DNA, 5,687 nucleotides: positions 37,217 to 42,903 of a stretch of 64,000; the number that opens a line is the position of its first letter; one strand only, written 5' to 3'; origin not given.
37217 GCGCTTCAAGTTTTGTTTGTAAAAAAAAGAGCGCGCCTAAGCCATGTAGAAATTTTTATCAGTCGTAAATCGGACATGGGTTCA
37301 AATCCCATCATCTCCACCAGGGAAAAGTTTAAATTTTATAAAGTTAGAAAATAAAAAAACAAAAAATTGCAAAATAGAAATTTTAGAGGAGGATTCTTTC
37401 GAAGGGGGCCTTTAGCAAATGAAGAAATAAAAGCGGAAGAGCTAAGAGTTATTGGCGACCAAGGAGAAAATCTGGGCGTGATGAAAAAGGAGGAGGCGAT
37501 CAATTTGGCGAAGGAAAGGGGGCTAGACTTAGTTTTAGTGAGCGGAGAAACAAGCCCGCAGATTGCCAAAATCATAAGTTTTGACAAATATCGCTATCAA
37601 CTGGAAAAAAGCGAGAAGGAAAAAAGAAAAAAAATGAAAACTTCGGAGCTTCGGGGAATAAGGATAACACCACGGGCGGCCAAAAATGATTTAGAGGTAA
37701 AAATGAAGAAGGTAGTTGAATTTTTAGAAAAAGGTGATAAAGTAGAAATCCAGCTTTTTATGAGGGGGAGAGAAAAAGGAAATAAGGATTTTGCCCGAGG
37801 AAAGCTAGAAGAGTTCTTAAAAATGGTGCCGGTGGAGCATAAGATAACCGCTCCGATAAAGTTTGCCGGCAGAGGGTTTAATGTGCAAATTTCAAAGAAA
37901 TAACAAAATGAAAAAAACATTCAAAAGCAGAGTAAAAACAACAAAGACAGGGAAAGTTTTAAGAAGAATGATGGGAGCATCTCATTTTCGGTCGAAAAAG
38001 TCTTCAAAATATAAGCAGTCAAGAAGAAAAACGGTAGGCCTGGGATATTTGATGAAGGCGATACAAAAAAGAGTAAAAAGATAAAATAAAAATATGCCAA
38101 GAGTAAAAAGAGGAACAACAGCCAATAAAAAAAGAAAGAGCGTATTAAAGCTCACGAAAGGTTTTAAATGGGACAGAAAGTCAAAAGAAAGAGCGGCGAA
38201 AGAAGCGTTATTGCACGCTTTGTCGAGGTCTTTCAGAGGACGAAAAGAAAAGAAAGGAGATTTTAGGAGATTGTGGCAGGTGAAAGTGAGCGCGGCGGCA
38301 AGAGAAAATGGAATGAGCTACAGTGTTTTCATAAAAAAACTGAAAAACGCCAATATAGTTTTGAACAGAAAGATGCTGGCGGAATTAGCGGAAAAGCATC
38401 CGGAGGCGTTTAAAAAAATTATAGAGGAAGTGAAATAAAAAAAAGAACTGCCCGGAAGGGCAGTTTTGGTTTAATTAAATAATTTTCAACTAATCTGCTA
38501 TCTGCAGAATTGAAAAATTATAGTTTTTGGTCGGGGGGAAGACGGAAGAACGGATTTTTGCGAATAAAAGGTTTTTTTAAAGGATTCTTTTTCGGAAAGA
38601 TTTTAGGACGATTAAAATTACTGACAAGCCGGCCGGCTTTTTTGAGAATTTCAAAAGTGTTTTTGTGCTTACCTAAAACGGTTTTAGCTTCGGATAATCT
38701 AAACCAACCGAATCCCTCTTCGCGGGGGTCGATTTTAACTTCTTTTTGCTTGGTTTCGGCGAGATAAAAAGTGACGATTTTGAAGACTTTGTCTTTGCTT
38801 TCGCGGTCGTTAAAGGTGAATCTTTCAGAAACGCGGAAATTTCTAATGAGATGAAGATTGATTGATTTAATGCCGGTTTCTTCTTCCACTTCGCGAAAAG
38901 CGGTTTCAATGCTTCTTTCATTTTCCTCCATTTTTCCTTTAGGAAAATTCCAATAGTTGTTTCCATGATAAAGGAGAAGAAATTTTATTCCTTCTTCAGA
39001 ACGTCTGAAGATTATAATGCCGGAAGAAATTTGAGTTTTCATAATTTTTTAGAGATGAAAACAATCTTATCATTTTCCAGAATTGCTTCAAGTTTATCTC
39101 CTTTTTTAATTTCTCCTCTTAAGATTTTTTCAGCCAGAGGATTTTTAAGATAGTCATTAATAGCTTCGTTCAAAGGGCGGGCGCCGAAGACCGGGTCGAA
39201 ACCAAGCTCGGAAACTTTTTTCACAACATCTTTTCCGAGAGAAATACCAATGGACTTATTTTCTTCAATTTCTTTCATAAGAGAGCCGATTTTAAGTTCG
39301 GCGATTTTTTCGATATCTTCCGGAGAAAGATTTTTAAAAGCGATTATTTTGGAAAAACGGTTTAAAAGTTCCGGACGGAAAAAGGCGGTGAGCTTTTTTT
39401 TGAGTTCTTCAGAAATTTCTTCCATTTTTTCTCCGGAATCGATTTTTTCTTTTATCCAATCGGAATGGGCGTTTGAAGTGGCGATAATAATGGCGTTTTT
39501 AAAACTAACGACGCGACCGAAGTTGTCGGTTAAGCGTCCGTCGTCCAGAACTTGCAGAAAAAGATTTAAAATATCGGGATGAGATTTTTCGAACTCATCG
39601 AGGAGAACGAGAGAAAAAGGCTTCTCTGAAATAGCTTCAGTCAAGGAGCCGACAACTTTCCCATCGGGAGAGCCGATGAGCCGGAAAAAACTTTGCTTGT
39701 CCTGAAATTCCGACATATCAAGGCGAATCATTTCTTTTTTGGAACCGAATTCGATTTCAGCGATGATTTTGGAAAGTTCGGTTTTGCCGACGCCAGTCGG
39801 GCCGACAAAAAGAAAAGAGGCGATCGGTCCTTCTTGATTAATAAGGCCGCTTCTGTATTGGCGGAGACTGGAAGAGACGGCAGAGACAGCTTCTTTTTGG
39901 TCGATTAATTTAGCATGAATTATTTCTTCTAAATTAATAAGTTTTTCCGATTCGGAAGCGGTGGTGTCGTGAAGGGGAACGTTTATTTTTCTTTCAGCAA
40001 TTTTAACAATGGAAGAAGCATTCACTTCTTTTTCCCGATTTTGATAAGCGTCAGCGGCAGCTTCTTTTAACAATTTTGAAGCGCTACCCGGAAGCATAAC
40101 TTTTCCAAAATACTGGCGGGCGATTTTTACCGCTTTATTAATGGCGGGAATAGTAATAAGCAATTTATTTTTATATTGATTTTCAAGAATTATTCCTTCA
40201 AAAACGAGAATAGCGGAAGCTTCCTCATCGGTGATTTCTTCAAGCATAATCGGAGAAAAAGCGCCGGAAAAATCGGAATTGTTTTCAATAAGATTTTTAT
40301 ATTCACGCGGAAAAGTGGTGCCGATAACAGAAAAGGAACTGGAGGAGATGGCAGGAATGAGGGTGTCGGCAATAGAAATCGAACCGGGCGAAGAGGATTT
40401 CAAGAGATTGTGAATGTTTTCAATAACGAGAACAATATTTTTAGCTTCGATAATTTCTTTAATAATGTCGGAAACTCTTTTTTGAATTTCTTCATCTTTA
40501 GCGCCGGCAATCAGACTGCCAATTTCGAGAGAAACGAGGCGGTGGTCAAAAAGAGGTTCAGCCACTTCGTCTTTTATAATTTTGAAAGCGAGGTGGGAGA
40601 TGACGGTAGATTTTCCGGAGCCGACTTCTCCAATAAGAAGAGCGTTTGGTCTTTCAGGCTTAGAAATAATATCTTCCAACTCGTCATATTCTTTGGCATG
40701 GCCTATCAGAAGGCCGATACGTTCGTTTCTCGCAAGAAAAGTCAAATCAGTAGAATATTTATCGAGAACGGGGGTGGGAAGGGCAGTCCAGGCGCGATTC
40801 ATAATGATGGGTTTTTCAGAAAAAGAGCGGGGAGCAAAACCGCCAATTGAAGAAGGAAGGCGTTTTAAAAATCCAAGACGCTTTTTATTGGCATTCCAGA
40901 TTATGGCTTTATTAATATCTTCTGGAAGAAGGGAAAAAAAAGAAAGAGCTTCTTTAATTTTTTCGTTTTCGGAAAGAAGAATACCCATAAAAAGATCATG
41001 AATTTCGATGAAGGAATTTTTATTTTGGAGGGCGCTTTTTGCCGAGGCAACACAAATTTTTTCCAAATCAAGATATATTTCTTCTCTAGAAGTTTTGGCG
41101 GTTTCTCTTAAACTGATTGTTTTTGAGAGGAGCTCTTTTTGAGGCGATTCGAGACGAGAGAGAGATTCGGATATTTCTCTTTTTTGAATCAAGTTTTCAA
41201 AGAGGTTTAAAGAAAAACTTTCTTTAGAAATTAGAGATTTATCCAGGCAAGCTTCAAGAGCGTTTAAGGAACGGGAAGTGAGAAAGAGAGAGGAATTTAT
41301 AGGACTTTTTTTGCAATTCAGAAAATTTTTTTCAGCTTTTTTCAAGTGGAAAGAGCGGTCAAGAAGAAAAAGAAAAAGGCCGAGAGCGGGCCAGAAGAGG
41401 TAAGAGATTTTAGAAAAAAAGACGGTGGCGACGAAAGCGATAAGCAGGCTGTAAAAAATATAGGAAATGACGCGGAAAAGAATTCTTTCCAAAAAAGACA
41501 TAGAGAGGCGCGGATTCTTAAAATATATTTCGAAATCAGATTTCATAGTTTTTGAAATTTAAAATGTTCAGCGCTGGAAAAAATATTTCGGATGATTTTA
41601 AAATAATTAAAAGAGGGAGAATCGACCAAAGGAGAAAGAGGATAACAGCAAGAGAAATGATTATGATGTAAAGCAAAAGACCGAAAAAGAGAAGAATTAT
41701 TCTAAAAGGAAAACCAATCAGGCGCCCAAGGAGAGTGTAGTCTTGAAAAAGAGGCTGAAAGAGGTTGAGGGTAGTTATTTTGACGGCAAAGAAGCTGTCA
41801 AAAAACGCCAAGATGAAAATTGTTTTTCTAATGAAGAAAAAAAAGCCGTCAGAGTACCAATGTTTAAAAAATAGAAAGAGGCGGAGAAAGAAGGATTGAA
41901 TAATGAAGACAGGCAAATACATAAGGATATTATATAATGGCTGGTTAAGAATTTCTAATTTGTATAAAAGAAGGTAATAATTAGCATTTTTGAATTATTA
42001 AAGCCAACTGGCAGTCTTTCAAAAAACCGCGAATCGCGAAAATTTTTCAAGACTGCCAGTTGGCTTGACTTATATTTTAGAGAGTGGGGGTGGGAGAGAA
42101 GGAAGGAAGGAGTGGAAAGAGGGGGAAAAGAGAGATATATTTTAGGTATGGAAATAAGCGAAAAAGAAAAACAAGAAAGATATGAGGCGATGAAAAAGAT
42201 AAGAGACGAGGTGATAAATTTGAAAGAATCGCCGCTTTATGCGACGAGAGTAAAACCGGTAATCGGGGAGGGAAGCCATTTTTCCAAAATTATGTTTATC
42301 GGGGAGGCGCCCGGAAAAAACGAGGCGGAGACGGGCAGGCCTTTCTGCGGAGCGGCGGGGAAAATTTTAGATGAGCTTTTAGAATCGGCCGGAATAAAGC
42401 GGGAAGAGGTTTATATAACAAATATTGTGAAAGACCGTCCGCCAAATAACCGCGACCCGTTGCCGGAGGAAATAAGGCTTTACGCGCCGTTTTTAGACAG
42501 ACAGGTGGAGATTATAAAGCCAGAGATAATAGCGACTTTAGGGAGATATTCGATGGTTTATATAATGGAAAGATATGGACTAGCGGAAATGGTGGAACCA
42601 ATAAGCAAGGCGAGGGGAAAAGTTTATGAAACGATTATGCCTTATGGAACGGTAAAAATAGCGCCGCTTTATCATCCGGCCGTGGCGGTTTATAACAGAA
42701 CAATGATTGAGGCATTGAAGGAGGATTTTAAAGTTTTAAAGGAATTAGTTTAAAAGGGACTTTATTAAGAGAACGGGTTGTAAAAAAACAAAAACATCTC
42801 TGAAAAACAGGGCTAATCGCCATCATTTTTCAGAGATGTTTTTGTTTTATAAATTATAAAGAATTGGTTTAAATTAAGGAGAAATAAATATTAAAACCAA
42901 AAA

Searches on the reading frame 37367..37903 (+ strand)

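Call 54: search_protein_families(library=pfam, proteins=[window:37367-37903:+], max_evalue=0.0001)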
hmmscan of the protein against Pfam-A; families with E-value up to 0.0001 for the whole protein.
window:37367-37903:+ (178 aa): 2 families
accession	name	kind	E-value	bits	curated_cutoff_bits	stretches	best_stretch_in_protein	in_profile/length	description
PF05198.21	IF3_N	-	4.1e-24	85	26.9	1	18-86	2-70/70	Translation initiation factor IF-3, N-terminal domain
PF00707.27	IF3_C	-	3.2e-16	59.5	34.8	1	94-177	2-85/86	Translation initiation factor IF-3, C-terminal domain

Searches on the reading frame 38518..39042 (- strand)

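Call 55: search_protein_families(library=pfam, proteins=[window:38518-39042:-], max_evalue=0.0001)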
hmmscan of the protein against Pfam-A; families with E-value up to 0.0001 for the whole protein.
window:38518-39042:- (174 aa): 1 family
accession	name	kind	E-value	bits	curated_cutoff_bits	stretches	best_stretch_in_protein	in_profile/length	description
PF00293.34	NUDIX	-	1.3e-16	61.3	21.1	1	4-122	3-120/134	NUDIX domain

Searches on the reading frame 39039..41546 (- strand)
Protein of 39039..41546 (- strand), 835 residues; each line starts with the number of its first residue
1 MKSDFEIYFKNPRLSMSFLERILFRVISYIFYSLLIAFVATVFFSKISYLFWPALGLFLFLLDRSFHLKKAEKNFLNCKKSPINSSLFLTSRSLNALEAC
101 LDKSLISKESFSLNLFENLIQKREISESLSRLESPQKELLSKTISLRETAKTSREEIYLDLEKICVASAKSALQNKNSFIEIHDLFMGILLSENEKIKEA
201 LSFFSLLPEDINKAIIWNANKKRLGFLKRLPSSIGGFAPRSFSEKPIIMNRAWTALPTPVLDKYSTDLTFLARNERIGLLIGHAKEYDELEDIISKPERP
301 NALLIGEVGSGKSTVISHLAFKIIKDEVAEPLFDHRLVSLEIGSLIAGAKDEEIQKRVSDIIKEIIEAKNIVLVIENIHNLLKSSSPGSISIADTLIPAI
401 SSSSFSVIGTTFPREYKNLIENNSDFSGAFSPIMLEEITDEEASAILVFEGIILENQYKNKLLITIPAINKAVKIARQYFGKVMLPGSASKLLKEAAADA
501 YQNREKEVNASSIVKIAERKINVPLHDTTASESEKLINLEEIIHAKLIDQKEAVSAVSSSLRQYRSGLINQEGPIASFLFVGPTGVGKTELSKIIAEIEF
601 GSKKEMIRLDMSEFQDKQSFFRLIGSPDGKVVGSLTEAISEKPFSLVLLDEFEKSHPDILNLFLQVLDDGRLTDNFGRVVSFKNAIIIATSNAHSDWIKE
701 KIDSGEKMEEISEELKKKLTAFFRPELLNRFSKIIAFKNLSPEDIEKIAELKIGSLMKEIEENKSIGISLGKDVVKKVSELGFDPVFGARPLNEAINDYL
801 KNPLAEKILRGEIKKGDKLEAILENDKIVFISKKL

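Call 55: search_protein_families(library=pfam, proteins=[window:39039-41546:-], max_evalue=0.0001)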
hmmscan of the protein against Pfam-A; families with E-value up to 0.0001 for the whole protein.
window:39039-41546:- (835 aa): 7 families
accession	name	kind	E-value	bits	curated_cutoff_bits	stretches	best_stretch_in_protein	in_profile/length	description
PF07724.20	AAA_2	-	3.3e-49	167.5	27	1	574-733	2-165/166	AAA domain (Cdc48 subfamily)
PF10431.15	ClpB_D2-small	-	7.1e-20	71.3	21.9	1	740-820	1-80/81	C-terminal, D2-small domain, of ClpB protein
PF00004.35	AAA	-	5.5e-17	62.9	21.2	2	579-703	2-119/131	ATPase family associated with various cellular activities (AAA)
PF07728.20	AAA_5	-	5.3e-14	52.8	22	1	578-695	2-125/139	AAA domain (dynein-related subfamily)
PF13401.12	AAA_22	-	3.7e-07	30.9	27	0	301-384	7-97/130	AAA domain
PF13191.12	AAA_16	-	3.3e-06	28.1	32.6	0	281-327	3-52/167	AAA ATPase domain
PF00158.32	Sigma54_activat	-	7.8e-05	22.9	20.2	0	576-697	23-148/168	Sigma-54 interaction domain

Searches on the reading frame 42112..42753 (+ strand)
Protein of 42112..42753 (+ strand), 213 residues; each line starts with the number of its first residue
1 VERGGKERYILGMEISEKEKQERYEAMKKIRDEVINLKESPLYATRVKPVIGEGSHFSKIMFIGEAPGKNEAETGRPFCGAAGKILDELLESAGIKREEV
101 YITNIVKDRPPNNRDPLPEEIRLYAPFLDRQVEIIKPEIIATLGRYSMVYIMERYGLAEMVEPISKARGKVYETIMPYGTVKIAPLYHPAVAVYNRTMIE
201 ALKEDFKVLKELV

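Call 55: search_protein_families(library=pfam, proteins=[window:42112-42753:+], max_evalue=0.0001)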
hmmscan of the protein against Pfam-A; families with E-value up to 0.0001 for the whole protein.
window:42112-42753:+ (213 aa): 1 family
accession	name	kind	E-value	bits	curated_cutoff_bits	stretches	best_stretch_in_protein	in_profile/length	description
PF03167.25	UDG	-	2.8e-32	112.1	24.3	1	52-201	2-128/141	Uracil DNA glycosylase superfamily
